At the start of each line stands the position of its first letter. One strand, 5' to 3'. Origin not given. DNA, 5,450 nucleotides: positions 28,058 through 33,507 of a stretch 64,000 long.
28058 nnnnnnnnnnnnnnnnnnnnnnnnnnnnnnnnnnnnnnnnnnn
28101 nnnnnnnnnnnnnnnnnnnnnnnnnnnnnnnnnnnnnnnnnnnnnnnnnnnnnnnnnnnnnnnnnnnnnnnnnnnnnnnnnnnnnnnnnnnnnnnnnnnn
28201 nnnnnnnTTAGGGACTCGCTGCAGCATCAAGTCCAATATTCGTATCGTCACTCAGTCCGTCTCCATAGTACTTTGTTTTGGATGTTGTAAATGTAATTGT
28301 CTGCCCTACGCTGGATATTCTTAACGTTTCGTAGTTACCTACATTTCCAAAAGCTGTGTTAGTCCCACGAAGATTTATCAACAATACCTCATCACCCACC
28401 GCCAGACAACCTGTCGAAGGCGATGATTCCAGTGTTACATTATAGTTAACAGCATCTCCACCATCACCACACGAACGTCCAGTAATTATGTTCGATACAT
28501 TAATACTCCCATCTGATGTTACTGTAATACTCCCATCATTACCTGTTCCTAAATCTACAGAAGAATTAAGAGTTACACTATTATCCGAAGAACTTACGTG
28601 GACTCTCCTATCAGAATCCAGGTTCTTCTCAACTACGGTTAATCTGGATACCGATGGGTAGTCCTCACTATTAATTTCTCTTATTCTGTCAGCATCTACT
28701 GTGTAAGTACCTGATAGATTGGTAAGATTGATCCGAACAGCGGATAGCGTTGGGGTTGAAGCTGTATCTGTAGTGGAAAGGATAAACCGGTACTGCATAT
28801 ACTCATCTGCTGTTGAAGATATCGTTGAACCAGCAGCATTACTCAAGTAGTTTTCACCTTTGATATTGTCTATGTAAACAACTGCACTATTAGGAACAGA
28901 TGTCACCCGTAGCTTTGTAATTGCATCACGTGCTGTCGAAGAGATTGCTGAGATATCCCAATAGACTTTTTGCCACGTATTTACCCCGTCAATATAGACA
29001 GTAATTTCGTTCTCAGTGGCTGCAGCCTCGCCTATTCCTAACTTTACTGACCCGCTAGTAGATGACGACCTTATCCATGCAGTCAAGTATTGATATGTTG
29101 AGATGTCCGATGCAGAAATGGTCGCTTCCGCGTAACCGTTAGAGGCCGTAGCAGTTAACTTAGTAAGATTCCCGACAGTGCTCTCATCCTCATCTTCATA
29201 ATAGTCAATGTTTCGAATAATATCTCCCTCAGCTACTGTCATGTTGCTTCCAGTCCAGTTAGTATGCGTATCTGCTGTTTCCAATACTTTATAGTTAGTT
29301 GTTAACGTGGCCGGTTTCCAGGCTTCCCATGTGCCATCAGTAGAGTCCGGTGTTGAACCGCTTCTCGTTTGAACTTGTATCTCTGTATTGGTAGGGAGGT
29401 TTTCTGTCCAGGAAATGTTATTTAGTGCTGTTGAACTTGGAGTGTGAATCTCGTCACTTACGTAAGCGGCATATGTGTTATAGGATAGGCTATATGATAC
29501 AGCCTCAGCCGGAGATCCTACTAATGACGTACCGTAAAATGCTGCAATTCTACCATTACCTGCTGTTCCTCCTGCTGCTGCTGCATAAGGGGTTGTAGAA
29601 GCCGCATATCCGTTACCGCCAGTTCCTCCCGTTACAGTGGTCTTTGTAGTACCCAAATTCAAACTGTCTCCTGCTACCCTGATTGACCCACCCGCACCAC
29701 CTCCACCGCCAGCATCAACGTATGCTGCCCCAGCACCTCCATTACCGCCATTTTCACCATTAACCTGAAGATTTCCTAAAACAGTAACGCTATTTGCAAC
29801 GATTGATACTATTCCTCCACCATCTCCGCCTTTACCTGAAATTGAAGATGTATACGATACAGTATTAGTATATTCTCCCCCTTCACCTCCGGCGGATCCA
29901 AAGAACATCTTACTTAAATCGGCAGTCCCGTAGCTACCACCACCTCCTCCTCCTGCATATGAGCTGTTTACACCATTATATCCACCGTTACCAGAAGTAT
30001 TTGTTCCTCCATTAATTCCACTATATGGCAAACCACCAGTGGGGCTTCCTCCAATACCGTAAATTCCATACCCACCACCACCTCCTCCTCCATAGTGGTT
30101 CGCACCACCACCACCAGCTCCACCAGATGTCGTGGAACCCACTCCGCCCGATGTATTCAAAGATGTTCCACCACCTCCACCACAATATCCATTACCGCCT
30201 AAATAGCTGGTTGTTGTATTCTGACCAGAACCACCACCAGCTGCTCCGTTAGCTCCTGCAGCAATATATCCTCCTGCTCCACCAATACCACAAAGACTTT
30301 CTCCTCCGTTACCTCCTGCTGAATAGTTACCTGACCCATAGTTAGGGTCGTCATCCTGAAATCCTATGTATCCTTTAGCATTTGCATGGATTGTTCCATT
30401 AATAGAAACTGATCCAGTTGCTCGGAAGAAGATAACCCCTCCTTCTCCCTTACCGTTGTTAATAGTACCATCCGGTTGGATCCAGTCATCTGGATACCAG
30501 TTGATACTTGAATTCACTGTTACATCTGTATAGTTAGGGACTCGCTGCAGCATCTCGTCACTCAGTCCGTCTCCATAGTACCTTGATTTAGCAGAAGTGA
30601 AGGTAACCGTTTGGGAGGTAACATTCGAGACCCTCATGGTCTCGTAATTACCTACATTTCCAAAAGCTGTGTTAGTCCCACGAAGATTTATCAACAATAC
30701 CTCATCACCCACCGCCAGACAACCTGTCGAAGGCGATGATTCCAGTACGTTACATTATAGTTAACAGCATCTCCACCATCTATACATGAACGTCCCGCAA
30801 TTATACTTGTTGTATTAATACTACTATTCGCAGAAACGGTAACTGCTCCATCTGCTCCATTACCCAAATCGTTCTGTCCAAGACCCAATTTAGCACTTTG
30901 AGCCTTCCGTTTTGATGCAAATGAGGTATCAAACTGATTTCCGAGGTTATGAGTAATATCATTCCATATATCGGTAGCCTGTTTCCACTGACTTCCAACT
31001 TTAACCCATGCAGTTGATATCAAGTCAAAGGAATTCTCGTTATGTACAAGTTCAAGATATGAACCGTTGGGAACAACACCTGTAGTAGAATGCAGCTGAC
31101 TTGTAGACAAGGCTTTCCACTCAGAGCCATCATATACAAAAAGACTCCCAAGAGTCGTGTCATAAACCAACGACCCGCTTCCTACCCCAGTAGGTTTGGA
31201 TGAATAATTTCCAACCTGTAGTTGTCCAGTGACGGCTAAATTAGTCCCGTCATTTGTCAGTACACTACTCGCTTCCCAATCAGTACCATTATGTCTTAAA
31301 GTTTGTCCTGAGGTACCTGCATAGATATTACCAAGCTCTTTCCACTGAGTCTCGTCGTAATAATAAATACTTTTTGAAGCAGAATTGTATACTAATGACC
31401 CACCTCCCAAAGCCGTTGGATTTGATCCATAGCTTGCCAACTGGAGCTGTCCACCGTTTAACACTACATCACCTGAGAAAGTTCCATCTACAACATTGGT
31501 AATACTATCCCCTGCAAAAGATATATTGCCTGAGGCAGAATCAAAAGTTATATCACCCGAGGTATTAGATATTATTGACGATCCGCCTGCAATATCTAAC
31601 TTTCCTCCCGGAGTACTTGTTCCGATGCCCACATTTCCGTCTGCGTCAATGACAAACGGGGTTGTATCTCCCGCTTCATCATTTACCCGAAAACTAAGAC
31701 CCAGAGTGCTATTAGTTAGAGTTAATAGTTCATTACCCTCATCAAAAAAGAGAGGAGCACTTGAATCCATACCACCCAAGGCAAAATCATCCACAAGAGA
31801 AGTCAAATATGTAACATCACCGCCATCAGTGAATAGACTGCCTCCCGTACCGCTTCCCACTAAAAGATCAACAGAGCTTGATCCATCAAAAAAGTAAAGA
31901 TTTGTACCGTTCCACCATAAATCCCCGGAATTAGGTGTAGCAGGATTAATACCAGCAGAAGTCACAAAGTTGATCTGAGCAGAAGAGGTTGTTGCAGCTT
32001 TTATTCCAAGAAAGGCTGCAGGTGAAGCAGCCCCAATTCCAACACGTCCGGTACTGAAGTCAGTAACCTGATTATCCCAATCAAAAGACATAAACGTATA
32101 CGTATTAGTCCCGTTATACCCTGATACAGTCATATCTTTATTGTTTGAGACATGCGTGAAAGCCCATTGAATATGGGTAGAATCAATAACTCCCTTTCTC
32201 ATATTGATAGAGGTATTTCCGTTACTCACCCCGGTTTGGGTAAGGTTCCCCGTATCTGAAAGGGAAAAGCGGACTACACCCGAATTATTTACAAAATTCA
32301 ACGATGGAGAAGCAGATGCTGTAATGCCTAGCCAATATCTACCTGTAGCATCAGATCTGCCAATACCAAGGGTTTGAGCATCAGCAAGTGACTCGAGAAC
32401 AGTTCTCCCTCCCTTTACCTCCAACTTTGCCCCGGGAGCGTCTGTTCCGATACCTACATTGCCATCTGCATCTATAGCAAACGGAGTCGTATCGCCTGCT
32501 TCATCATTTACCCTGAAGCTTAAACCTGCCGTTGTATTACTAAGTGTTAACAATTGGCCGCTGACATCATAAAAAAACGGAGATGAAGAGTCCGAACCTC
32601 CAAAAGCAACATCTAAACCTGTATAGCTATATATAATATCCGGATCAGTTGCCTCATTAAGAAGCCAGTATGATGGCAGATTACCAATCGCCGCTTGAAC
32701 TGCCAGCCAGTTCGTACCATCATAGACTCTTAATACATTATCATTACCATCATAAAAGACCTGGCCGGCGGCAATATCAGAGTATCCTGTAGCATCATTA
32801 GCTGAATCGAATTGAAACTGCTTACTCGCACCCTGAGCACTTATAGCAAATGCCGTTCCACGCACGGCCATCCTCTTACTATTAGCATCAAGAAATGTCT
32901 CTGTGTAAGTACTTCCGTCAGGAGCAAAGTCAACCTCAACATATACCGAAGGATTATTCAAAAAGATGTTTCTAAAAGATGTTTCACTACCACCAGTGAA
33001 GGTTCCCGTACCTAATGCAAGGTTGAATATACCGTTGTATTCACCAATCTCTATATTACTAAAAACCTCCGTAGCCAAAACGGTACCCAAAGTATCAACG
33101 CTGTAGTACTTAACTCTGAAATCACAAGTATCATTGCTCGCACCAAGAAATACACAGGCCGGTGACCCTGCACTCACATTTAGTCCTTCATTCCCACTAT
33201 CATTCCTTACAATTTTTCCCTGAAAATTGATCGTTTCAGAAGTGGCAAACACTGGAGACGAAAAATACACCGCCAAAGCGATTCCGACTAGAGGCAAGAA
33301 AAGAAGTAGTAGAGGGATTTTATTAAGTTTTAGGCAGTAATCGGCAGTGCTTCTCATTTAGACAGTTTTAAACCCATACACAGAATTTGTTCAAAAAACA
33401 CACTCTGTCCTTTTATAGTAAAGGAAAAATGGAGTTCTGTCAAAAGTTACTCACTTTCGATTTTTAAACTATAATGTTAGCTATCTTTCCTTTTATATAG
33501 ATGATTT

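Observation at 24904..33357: ~8.5-kb gene for a giant secreted glycine-rich repeat protein, broken into three ORFs by frameshifts inside near-identical tandem repeats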

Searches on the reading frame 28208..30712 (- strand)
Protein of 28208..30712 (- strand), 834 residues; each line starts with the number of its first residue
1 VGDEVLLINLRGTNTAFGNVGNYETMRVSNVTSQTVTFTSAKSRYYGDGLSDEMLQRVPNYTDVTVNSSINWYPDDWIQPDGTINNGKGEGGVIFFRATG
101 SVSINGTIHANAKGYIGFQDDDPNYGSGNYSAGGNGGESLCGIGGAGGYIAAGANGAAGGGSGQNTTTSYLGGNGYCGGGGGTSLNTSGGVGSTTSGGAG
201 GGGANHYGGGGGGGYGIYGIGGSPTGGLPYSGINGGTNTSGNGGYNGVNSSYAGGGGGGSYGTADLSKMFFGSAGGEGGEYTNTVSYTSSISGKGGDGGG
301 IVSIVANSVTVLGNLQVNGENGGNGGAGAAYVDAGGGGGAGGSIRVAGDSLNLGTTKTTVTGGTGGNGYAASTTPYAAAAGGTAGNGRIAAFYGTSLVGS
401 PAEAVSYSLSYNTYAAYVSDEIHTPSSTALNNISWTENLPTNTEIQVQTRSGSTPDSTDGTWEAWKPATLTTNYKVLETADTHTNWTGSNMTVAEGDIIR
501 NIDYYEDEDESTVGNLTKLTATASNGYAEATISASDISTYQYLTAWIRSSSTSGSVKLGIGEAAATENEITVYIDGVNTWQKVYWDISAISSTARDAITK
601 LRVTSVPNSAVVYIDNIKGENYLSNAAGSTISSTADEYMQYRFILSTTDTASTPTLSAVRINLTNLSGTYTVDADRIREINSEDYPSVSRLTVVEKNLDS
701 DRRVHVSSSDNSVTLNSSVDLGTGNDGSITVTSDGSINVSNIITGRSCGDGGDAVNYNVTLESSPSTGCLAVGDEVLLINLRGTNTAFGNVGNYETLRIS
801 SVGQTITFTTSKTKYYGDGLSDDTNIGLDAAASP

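Call 7: search_protein_families(library=pfam, proteins=[window:28208-30712:-], max_evalue=0.1)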
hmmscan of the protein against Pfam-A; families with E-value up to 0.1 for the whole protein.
window:28208-30712:- (834 aa): 0 families

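Call 26: search_protein_families(library=phrogs, proteins=[window:28208-30712:-], max_evalue=0.01)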
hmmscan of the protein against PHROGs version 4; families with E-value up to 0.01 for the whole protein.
window:28208-30712:- (834 aa): 1 family
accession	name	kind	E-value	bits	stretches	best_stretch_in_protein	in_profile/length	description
phrog_6185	-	unknown function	0.00033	20.1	1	532-619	503-589/647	-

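Call 27: search_protein_families(library=ncbifam, proteins=[window:28208-30712:-], max_evalue=0.1)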
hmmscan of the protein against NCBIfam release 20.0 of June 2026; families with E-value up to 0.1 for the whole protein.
window:28208-30712:- (834 aa): 1 family
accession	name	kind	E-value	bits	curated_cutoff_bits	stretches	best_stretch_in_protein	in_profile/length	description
NF047640.1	gliding_AgmC_N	equivalog_domain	9.7e-11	41.2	275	2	18-120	103-194/412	adventurous gliding motility protein AgmC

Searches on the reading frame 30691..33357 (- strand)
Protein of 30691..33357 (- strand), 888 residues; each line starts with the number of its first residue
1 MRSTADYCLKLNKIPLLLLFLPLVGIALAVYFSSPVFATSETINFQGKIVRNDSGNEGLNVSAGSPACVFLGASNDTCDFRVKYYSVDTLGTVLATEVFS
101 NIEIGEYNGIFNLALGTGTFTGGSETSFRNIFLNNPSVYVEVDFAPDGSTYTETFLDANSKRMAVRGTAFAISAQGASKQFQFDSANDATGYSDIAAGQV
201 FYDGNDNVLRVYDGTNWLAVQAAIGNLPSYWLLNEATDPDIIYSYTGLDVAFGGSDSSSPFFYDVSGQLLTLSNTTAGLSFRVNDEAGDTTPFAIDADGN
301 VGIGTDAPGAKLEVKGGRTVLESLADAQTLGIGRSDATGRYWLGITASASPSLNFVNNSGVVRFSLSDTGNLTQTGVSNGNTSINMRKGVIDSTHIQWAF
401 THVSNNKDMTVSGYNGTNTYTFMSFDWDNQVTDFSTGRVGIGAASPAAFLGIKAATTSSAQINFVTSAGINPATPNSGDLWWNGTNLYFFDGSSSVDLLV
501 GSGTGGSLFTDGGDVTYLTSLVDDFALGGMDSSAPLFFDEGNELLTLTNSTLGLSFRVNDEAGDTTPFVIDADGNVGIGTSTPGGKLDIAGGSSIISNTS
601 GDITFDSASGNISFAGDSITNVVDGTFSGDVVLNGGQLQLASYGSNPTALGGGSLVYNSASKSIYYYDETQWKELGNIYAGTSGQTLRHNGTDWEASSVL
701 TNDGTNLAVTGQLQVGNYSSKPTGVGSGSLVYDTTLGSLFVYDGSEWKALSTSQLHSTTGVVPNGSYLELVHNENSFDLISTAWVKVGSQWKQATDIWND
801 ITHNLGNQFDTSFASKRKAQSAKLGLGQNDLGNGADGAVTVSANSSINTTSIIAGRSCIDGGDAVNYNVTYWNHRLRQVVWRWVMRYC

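Call 7: search_protein_families(library=pfam, proteins=[window:30691-33357:-], max_evalue=0.1)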
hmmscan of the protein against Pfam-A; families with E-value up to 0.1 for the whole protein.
window:30691-33357:- (888 aa): 0 families

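Call 15: find_encoding_contigs(protein=window:30691-33357:-, flank=10000, max_places=6)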
Protein window:30691-33357:- (888 aa): no gene with exactly this product is on record in the collection.
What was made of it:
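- Tried and rejected: Exact look-up of piece 1 in the public gene index: not on record (call 15).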

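Call 26: search_protein_families(library=phrogs, proteins=[window:30691-33357:-], max_evalue=0.01)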
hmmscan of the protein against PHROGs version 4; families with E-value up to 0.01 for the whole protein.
window:30691-33357:- (888 aa): 3 families
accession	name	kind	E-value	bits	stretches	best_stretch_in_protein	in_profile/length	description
phrog_8309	-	unknown function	2.4e-09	37.8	1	194-222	28-56/312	-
phrog_1325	-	unknown function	4.5e-06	27.3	0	175-223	36-84/334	-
phrog_28668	-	unknown function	0.0023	18.9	0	558-610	14-65/153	-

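Call 27: search_protein_families(library=ncbifam, proteins=[window:30691-33357:-], max_evalue=0.1)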
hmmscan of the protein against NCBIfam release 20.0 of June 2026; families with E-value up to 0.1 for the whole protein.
window:30691-33357:- (888 aa): 1 family
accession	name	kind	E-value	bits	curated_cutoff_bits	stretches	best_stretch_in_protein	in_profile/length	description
NF053851.1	Bdello_MAT_N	subfamily_domain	7e-05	22.7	60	1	31-165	5-119/162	mosaic adhesive trimer family chimeric fiber protein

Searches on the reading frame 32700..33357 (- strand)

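Call 65: search_protein_families(library=pfam, proteins=[window:32700-33357:-], max_evalue=0.01)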
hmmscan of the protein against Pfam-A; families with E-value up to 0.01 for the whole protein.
window:32700-33357:- (219 aa): 0 families

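Call 69: search_protein_families(library=ncbifam, alignment_id=A4, max_evalue=0.01)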
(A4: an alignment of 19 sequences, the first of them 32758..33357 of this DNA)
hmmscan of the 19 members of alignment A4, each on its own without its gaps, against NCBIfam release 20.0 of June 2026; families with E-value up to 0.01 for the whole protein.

A. member 1, window:32758-33357:- (200 aa): 1 family
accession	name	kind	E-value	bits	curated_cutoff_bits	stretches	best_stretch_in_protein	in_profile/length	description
NF053851.1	Bdello_MAT_N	subfamily_domain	3.3e-06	27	60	1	30-165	4-119/162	mosaic adhesive trimer family chimeric fiber protein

B. families by the number of members that match (of 19 scanned): 1 family
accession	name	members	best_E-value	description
NF053851.1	Bdello_MAT_N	13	2.8e-07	mosaic adhesive trimer family chimeric fiber protein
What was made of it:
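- On Bdellovibrio MAT fibre family (NF053851 Bdello_MAT_N): 22.7-27 bits, E 7e-5 to 3e-6 (calls 27, 69).
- Closest known: Bdellovibrio bacteriovorus mosaic adhesive trimer. Same: The N-domain of this protein and of 13 of 19 Patescibacteria relatives hits NF053851 as the only family (best E 2.8e-7; calls 27, 69).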

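Call 70: search_solved_structures(query=A4, max_evalue=1)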
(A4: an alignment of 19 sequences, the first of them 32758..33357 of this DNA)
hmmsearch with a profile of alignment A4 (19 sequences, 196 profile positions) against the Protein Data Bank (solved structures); distinct sequences matched with E-value up to 1: 0.
